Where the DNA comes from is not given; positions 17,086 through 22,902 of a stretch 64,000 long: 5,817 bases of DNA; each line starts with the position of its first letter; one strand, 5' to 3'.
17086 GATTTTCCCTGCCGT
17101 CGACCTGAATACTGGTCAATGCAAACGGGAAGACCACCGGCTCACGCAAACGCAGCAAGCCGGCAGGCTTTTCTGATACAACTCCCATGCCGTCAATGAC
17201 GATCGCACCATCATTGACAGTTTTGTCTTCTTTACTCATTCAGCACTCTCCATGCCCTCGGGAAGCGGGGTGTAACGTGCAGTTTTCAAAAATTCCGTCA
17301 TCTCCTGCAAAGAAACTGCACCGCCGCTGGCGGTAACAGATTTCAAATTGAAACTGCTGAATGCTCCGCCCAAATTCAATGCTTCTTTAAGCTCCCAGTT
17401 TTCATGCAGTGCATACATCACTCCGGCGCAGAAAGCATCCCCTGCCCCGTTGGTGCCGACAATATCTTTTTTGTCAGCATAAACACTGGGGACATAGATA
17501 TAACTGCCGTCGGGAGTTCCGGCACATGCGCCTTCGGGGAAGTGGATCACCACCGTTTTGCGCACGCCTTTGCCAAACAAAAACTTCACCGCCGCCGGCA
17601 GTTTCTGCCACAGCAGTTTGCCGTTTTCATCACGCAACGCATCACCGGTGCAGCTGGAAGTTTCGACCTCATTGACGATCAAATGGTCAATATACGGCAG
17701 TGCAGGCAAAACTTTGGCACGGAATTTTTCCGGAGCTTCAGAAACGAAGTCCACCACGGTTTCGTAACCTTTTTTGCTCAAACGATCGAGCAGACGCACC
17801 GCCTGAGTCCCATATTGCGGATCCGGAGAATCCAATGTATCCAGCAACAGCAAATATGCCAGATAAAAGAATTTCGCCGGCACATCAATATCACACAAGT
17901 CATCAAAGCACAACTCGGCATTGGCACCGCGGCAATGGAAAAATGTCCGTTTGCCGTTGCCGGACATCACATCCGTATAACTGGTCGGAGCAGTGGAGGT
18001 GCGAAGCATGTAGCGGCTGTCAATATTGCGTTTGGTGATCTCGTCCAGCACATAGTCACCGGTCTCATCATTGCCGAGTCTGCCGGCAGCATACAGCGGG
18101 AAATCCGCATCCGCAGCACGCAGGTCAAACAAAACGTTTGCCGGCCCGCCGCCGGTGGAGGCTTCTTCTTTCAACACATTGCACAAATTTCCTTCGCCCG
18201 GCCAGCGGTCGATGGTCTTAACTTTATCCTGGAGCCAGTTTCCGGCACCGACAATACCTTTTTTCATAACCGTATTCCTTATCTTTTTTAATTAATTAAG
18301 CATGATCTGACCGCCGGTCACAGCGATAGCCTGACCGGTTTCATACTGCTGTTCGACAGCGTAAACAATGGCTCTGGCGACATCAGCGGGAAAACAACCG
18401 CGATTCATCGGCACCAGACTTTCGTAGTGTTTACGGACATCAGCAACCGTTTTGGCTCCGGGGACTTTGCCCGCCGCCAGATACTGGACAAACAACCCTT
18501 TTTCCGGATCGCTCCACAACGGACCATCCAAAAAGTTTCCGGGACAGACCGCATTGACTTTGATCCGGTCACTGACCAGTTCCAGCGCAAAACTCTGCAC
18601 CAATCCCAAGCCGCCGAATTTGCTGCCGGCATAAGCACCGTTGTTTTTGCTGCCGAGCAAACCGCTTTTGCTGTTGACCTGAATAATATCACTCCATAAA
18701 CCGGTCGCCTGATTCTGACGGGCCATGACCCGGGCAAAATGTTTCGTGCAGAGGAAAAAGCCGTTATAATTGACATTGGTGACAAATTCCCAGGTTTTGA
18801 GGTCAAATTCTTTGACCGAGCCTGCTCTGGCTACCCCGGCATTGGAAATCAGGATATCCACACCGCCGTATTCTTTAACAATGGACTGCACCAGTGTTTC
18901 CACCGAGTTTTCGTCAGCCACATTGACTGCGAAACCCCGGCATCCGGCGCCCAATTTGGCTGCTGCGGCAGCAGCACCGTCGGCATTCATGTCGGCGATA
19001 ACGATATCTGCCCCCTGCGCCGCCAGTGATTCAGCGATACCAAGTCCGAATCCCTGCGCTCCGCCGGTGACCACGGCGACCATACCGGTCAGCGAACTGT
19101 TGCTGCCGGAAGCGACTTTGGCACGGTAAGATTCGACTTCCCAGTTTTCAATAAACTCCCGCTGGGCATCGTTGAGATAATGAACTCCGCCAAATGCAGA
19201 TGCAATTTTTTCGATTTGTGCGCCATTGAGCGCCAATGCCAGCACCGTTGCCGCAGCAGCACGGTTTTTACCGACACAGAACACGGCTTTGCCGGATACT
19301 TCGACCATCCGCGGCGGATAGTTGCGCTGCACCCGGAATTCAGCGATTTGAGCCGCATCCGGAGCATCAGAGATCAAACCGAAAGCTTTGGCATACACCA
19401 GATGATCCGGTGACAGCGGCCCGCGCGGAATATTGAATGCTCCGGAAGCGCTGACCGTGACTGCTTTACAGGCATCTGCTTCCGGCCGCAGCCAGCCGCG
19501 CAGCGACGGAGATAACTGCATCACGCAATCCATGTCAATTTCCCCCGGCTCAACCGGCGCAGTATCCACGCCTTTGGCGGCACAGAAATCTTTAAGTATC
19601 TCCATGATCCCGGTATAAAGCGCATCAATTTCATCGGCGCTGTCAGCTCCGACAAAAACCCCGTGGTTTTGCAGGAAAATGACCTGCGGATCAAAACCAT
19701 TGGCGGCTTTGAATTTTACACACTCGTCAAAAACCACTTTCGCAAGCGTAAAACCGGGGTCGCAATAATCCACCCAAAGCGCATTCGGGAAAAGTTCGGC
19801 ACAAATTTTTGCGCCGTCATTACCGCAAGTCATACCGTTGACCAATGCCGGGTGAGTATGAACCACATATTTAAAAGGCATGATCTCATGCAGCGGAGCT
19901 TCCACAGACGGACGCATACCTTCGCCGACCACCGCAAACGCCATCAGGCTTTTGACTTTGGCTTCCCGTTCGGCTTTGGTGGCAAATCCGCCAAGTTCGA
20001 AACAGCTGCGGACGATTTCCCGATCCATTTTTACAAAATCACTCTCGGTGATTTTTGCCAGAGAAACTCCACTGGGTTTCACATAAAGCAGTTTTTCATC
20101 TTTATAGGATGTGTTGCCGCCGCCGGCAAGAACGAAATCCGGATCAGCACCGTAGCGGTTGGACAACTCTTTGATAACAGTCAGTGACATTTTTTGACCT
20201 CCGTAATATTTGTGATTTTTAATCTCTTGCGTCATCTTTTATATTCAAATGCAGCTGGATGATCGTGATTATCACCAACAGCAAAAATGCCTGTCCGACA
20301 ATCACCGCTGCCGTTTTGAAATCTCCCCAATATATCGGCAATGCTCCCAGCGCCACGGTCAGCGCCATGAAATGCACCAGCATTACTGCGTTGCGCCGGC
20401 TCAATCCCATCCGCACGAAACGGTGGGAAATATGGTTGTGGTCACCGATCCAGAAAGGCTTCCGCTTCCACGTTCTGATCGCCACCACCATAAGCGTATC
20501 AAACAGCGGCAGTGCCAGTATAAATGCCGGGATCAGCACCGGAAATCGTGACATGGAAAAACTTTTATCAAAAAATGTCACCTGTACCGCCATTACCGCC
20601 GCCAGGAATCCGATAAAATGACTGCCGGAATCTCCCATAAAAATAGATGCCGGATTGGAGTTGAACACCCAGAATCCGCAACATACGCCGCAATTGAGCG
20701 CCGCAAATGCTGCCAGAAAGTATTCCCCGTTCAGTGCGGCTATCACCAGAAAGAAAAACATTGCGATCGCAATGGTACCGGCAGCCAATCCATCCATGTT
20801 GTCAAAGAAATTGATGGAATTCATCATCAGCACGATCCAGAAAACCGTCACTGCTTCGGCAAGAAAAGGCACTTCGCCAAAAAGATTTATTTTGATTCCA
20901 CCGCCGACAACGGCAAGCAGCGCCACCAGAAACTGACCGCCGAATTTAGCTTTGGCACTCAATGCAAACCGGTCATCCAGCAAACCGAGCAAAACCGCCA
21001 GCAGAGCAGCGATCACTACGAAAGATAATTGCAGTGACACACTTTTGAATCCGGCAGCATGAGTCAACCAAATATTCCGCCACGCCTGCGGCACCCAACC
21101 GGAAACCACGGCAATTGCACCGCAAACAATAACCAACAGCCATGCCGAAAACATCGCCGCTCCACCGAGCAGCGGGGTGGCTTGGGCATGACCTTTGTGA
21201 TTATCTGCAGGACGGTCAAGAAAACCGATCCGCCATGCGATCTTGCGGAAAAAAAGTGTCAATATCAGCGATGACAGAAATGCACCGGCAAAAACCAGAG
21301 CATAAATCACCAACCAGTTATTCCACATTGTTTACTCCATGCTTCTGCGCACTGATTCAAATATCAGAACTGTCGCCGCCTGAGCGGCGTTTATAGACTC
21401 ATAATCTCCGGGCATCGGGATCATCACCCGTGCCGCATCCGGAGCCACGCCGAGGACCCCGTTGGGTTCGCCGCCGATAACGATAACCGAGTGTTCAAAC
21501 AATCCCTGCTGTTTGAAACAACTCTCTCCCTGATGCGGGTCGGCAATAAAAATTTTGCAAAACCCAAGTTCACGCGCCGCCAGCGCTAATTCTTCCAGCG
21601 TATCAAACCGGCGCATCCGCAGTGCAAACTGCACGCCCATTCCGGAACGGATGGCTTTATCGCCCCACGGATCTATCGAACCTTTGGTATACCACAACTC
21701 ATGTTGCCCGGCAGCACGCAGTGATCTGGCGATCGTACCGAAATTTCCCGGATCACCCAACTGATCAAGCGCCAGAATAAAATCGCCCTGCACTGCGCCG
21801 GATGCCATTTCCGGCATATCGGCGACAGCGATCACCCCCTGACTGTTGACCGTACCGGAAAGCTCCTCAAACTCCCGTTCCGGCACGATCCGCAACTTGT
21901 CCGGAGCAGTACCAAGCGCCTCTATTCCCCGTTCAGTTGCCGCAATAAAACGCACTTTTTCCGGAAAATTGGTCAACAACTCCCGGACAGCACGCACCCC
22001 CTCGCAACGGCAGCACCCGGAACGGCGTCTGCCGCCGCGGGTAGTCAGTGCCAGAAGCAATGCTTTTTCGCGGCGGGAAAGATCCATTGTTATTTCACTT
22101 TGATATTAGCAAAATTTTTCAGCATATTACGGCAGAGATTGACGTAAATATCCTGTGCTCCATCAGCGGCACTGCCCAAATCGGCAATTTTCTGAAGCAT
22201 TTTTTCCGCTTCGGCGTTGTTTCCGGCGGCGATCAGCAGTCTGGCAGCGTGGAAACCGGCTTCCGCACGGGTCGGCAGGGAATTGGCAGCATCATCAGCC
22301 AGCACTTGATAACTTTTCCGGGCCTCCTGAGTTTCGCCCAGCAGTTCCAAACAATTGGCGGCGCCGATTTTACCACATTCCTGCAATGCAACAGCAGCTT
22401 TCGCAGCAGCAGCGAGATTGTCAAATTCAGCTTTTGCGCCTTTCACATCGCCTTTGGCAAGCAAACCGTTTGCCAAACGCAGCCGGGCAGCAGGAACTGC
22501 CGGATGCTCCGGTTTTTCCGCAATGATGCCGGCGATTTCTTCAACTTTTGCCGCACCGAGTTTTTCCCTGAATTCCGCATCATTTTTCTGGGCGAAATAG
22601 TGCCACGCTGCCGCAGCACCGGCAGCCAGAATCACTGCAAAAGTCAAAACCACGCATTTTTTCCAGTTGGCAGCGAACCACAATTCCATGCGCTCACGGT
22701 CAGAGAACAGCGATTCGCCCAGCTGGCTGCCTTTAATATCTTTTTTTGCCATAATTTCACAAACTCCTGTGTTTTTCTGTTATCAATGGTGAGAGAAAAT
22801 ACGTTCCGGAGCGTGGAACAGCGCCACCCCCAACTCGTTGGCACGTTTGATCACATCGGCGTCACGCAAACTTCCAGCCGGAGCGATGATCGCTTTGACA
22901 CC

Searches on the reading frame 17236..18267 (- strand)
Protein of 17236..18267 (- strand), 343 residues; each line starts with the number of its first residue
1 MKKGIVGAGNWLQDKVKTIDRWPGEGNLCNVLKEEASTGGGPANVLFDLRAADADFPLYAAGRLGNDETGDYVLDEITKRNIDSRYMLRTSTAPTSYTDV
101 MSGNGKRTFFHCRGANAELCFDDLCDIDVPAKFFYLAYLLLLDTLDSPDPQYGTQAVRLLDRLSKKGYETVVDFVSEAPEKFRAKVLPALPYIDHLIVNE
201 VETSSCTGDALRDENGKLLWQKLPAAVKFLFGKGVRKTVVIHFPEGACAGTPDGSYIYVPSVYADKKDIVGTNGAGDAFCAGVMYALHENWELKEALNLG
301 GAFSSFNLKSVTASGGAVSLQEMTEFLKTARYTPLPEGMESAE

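Call 25: search_protein_families(library=ncbifam, proteins=[window:17236-18267:-], max_evalue=0.00001)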
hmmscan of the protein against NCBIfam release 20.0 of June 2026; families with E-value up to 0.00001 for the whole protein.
window:17236-18267:- (343 aa): 11 families
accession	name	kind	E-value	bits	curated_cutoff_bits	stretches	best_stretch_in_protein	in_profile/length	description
TIGR04382.1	myo_inos_iolC_N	equivalog_domain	8.7e-16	58.1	300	1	35-327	30-309/309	5-dehydro-2-deoxygluconokinase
TIGR02152.1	D_ribokin_bact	equivalog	3e-15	56.3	299.65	1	9-323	5-296/298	ribokinase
NF053626.1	RibKinHalex1628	equivalog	2.7e-12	46.8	330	0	6-124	5-122/293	ATP-dependent ribose-1-phosphate kinase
TIGR03168.1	1-PFK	subfamily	1.2e-09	37.5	216.4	1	158-312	148-286/305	hexose kinase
NF041134.1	R1P_kin_Thcocales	equivalog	1.7e-09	37.5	500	1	266-325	221-280/291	ADP-dependent ribose-1-phosphate kinase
TIGR03828.1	pfkB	equivalog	6.4e-09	35.3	292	1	157-312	147-286/305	1-phosphofructokinase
NF008353.0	PRK11142.1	equivalog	5.2e-08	32.8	341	1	13-328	13-304/307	ribokinase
NF041320.1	pfkB_Halo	equivalog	9e-08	31.9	400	1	224-316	197-282/302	1-phosphofructokinase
NF006957.1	PRK09434.1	equivalog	1.7e-07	31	450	0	38-119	26-106/302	fructokinase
NF007321.0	PRK09813.1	equivalog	3.7e-07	29.9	247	0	63-308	46-255/261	fructoselysine 6-kinase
NF041164.1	NucKinThplmales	equivalog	3.4e-06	26.5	450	0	258-306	224-270/295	nucleoside kinase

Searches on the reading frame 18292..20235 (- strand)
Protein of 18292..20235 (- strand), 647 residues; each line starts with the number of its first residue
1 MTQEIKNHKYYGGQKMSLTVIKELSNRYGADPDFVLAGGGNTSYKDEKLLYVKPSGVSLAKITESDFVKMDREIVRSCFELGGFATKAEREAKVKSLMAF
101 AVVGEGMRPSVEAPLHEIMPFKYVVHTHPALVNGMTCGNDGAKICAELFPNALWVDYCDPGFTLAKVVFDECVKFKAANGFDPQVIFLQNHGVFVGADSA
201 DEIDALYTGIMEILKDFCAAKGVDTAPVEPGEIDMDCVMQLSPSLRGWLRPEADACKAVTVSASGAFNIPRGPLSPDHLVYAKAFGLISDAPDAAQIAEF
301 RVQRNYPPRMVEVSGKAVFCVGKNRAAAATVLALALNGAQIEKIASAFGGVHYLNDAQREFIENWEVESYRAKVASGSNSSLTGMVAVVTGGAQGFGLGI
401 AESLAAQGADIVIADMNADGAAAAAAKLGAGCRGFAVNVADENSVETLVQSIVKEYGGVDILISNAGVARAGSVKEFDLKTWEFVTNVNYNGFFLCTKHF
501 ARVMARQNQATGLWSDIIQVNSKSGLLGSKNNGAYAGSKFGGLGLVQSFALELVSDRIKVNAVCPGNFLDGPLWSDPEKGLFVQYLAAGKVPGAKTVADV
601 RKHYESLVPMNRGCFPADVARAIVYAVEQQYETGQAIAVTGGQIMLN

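Call 11: search_protein_families(library=pfam, proteins=[window:18292-20235:-], max_evalue=0.001)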
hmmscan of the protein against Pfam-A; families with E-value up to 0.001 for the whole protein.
window:18292-20235:- (647 aa): 4 families
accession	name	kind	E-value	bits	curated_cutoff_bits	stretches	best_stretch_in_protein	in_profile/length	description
PF00106.31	adh_short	-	8.8e-46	156.3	26.6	1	386-568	2-182/195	short chain dehydrogenase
PF13561.12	adh_short_C2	-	3e-39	135.4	27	1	393-566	3-174/236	Enoyl-(Acyl carrier protein) reductase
PF00596.27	Aldolase_II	-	1.3e-15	58.2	22.2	1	30-202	11-167/183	Class II Aldolase and Adducin N-terminal domain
PF08659.16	KR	-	1.2e-07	32.3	22.6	1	388-536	4-150/180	KR domain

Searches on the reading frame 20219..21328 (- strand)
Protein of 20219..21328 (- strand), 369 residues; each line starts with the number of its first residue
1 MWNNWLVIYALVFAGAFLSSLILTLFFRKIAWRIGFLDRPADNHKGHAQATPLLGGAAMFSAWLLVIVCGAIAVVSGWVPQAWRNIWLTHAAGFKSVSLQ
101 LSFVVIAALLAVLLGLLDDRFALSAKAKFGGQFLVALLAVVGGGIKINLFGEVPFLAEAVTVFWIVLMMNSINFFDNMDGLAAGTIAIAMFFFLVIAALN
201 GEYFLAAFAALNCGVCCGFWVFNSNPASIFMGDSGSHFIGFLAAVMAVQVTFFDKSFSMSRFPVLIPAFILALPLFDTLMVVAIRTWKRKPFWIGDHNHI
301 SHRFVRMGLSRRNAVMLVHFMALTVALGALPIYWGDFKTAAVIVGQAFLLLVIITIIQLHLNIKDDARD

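Call 25: search_protein_families(library=ncbifam, proteins=[window:20219-21328:-], max_evalue=0.00001)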
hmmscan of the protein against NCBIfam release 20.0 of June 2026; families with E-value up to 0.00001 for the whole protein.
window:20219-21328:- (369 aa): 3 families
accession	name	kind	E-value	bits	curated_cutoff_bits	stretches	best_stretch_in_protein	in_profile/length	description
TIGR02380.1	ECA_wecA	exception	3.8e-29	101.9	326.05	1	99-351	65-325/346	UDP-N-acetylglucosamine--undecaprenyl-phosphate N-acetylglucosaminephosphotransferase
NF053644.1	MraY_archaea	equivalog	6e-23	81.7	450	1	126-253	151-280/340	pseudomurein biosynthesis MraY family phospho-N-acetylmuramoyl-pentapeptide-transferase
TIGR00445.1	mraY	equivalog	1.7e-08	34.3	192.05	1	148-250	128-245/321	phospho-N-acetylmuramoyl-pentapeptide-transferase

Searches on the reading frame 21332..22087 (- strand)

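Call 25: search_protein_families(library=ncbifam, proteins=[window:21332-22087:-], max_evalue=0.00001)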
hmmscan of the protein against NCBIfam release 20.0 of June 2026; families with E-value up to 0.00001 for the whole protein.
window:21332-22087:- (251 aa): 3 families
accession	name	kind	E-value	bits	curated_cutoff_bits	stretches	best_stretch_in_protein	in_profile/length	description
TIGR00186.1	rRNA_methyl_3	equivalog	1.5e-16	60.6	160.15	1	32-247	9-238/240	23S rRNA (guanosine(2251)-2'-O)-methyltransferase RlmB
NF008117.0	PRK10864.1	equivalog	3.5e-10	39.6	267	1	65-248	153-341/344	tRNA/rRNA methyltransferase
NF008386.0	PRK11181.1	equivalog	5e-07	29.2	366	1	89-249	83-242/244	23S rRNA (guanosine(2251)-2'-O)-methyltransferase RlmB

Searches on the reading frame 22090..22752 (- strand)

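Call 25: search_protein_families(library=ncbifam, proteins=[window:22090-22752:-], max_evalue=0.00001)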
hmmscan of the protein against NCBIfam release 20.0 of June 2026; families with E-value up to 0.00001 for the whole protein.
window:22090-22752:- (220 aa): 0 families

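Call 40: search_protein_families(library=pfam, proteins=[window:22090-22752:-], max_evalue=0.0001)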
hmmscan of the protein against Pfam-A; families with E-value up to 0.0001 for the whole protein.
window:22090-22752:- (220 aa): 2 families
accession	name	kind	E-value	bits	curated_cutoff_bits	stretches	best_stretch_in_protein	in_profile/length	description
PF13174.12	TPR_6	-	1.6e-06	28.8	26.3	0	131-158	6-33/33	Tetratricopeptide repeat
PF14559.12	TPR_19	-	1.5e-05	25.7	25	0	155-190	17-52/68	Tetratricopeptide repeat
